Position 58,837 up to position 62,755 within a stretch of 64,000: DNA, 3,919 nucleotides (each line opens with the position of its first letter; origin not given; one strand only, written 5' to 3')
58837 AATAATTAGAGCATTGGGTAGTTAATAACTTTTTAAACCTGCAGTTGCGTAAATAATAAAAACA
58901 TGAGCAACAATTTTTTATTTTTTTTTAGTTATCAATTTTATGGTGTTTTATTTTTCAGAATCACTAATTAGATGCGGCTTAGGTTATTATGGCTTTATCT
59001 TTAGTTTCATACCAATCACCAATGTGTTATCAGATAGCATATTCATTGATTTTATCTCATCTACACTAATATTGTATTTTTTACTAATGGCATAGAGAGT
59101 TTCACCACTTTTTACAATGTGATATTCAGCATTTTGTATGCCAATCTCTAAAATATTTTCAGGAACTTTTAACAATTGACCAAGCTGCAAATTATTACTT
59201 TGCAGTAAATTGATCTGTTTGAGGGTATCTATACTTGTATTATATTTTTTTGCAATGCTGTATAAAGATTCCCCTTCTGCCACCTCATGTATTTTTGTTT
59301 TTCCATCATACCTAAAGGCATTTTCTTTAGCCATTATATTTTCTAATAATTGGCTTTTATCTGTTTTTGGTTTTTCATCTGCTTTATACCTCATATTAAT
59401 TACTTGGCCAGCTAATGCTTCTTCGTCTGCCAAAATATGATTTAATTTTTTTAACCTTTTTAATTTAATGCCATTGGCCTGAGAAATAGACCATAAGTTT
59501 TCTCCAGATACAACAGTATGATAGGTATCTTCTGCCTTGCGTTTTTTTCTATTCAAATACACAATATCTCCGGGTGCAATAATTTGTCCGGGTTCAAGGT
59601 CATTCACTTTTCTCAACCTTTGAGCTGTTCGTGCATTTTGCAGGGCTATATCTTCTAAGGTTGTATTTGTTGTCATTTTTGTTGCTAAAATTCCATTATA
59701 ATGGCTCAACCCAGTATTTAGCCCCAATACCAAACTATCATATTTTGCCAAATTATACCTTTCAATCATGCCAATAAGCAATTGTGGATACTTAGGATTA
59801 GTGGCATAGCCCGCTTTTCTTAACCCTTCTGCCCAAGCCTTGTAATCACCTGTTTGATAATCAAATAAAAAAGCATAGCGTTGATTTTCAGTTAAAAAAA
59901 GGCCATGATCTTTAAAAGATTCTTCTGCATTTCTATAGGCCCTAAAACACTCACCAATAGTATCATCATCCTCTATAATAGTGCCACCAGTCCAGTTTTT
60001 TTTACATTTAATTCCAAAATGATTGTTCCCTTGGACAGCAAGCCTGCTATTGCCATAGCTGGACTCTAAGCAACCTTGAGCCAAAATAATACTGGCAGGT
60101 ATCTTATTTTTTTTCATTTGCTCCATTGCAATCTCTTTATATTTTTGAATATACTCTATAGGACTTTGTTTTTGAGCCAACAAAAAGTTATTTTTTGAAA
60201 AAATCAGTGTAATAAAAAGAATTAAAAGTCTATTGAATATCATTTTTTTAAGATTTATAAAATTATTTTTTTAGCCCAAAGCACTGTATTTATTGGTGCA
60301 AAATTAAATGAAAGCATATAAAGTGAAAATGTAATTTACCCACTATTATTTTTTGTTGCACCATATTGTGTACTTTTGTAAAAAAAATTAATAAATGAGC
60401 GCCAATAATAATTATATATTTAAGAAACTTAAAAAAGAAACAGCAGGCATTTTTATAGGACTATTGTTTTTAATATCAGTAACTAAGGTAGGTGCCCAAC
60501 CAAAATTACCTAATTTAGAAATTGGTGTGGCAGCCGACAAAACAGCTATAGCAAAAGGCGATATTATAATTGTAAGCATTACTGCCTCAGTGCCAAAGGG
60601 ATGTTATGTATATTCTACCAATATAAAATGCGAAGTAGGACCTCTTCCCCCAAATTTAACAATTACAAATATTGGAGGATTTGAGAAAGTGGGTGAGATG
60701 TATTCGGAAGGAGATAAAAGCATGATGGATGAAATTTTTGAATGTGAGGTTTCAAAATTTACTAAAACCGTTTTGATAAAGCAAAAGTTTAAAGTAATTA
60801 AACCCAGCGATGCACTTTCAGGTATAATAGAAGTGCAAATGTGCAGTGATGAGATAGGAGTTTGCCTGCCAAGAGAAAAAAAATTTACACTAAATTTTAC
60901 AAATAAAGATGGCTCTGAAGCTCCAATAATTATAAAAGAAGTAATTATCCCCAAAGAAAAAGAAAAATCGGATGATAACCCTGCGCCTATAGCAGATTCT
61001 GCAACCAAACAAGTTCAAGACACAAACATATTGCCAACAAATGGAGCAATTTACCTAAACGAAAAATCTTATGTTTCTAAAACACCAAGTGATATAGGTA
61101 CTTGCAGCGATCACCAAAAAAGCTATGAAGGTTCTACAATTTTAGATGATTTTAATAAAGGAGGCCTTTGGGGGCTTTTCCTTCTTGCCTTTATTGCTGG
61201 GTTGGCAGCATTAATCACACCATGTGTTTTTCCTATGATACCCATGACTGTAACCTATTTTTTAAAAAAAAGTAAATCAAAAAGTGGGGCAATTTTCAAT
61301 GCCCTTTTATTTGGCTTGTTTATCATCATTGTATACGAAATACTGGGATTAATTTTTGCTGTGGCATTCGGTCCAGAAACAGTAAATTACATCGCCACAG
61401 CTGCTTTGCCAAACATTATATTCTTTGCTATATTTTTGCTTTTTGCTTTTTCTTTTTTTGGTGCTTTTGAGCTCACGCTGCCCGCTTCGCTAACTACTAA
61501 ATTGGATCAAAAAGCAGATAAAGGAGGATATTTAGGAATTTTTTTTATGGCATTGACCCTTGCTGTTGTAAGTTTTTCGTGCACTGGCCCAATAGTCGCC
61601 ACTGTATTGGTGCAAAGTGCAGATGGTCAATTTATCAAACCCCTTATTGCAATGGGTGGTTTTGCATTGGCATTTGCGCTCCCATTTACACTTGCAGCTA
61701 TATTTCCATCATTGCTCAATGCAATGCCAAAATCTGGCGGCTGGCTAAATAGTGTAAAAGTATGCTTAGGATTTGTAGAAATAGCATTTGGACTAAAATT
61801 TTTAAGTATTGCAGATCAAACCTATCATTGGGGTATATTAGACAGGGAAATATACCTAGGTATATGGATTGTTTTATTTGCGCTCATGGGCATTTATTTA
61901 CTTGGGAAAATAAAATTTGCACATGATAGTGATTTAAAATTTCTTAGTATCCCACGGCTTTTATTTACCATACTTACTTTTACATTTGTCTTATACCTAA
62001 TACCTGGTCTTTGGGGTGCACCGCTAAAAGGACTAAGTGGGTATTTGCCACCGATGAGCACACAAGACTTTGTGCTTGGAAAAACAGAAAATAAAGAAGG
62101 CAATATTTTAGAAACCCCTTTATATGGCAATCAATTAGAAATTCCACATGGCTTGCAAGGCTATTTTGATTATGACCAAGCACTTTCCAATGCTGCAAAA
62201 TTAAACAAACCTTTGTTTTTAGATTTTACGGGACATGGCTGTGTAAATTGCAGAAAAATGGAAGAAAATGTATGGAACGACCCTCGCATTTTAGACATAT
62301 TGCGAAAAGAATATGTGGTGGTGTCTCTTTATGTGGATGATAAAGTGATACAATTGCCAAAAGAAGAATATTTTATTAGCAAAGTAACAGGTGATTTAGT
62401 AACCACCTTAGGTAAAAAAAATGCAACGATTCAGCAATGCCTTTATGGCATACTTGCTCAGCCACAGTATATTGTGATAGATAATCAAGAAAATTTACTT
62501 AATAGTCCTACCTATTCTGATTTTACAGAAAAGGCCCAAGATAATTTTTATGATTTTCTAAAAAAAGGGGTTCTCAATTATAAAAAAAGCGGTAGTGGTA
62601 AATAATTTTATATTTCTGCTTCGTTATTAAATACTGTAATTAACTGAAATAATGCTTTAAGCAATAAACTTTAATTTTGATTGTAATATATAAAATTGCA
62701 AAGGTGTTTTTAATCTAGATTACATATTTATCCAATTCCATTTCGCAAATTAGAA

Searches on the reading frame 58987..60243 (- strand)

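Call 3: search_protein_families(library=pfam, proteins=[window:58987-60243:-], max_evalue=1)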
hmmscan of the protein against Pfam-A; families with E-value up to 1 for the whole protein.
window:58987-60243:- (418 aa): 10 families
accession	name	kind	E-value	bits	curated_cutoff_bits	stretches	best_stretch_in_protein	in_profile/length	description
PF01476.26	LysM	-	2.6e-41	139.8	20.9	3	375-417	1-43/43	LysM domain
PF01832.25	Glucosaminidase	-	6.1e-37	127.5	30.2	1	37-165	2-123/123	Mannosyl-glycoprotein endo-beta-N-acetylglucosaminidase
PF23577.1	LysM_RLK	-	7.3e-05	23.2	27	0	323-345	7-29/44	LysM domain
PF23473.1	LysM3_LYK4_5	-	0.00034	21.1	29.3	1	376-407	6-37/48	LYK4/5 LysM3 domain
PF23472.1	LysM2_CERK1_LYK3_4_5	-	0.0034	17.7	27.4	1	321-361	10-54/56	LYK3/4/5 LysM2 domain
PF23446.1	LysM1_NFP_LYK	-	0.0038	18.5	36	0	326-361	17-54/60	NFP/LYK LysM1 domain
PF00570.28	HRDC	-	0.0052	17.1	23.8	1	190-221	26-57/68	HRDC domain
PF22310.2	NMB0315_dom_I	-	0.049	14.4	27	0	376-401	7-32/83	NMB0315-like, domain I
PF17092.11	PCB_OB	-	0.056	14.7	27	1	193-255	53-107/111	Penicillin-binding protein OB-like domain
PF01381.28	HTH_3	-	0.11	12.9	23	0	379-397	37-55/55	Helix-turn-helix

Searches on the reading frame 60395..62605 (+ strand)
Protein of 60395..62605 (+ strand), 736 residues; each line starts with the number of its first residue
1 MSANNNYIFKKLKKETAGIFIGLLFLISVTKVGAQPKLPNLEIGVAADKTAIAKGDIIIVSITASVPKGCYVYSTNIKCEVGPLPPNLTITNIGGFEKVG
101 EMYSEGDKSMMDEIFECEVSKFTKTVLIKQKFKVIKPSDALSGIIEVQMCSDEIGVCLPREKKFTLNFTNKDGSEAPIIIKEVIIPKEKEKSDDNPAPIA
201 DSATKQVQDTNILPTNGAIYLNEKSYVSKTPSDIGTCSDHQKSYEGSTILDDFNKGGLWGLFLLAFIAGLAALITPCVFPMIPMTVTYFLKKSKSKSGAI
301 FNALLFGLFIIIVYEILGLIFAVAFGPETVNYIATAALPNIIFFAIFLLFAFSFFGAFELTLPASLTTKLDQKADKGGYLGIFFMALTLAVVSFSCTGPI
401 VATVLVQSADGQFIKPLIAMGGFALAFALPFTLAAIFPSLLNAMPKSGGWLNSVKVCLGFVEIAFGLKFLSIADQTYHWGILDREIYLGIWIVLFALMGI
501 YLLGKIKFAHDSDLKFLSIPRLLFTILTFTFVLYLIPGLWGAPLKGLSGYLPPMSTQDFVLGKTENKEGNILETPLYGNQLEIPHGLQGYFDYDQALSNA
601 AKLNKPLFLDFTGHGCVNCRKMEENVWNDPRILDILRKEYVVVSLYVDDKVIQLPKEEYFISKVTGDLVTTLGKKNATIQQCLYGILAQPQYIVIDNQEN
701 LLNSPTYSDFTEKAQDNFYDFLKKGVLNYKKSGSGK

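Call 3: search_protein_families(library=pfam, proteins=[window:60395-62605:+], max_evalue=1)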
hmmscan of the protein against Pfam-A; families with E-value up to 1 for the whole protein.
window:60395-62605:+ (736 aa): 6 families
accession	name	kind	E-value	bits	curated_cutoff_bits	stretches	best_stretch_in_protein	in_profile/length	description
PF02683.22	DsbD_TM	-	8.9e-23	81.2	27.1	1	259-468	2-213/219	Cytochrome C biogenesis protein transmembrane domain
PF13899.12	Thioredoxin_7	-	1.8e-11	44.4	27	1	592-648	5-61/83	Thioredoxin-like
PF11412.14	DsbD_N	-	1.1e-06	29.1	25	1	54-166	16-116/119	Thiol:disulfide interchange protein DsbD, N-terminal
PF13098.12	Thioredoxin_2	-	2.2e-06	28.4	27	1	600-710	1-97/104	Thioredoxin-like domain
PF03190.21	Thioredox_DsbH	-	1.6e-05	25.3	27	1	594-645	27-78/163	Protein of unknown function, DUF255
PF07895.16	DUF1673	-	0.83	10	30.4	0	259-355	77-174/204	Protein of unknown function (DUF1673)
